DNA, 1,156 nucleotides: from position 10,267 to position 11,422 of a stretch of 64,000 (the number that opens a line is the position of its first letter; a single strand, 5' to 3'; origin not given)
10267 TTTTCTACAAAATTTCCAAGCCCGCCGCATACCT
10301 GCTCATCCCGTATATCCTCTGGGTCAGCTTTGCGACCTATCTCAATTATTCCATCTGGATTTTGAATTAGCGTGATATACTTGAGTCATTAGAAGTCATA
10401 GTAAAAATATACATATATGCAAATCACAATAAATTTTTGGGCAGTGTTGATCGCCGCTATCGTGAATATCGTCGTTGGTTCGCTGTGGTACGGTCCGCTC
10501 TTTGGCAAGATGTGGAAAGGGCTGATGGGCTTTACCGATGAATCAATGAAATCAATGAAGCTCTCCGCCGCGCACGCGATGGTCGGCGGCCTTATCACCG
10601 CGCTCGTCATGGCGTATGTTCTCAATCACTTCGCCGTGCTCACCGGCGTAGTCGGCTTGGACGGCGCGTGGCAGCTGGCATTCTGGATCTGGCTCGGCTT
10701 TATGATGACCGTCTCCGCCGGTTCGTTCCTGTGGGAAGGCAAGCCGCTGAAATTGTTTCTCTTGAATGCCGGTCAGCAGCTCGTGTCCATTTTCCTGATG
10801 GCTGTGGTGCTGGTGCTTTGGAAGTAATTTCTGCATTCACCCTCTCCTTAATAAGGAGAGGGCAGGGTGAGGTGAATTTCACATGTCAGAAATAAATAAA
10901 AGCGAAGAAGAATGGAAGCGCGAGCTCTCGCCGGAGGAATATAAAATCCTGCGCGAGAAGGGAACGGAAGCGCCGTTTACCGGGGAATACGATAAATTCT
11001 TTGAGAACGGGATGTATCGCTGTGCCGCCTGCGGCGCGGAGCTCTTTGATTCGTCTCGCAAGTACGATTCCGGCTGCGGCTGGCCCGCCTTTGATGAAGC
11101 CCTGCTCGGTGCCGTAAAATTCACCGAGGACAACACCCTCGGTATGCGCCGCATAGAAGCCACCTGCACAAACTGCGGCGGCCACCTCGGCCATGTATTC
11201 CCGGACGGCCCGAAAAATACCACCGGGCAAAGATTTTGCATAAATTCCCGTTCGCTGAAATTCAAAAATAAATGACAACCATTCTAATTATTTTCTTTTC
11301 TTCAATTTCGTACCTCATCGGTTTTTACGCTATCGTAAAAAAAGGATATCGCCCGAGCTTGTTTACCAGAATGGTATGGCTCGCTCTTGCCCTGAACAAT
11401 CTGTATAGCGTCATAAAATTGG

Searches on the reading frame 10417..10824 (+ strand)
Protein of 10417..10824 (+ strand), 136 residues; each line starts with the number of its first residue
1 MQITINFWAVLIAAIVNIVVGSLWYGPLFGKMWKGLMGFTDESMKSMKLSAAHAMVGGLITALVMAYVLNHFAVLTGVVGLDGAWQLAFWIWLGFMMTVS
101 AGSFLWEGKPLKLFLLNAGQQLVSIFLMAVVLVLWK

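Call 64: search_protein_families(library=pfam, proteins=[window:10417-10824:+], max_evalue=0.001)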
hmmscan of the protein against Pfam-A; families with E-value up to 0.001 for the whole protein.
window:10417-10824:+ (136 aa): 1 family
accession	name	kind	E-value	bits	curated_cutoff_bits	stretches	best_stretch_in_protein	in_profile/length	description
PF08570.15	DUF1761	-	1.4e-30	106.5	31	1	8-132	1-122/123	Protein of unknown function (DUF1761)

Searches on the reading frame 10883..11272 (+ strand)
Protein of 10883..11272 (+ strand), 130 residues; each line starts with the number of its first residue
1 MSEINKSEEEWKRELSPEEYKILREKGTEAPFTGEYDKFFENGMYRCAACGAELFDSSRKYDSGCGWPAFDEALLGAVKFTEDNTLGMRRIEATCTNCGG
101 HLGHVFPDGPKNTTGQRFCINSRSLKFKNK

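Call 64: search_protein_families(library=pfam, proteins=[window:10883-11272:+], max_evalue=0.001)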
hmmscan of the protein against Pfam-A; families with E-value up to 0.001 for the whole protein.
window:10883-11272:+ (130 aa): 2 families
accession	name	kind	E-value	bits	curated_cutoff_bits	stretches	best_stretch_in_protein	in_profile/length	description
PF01641.26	SelR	-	5.5e-50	168.6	24.9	1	15-128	1-115/116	SelR domain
PF24046.1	At4g08330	-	0.00022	21.7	27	0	86-115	72-101/129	At4g08330 beta-tent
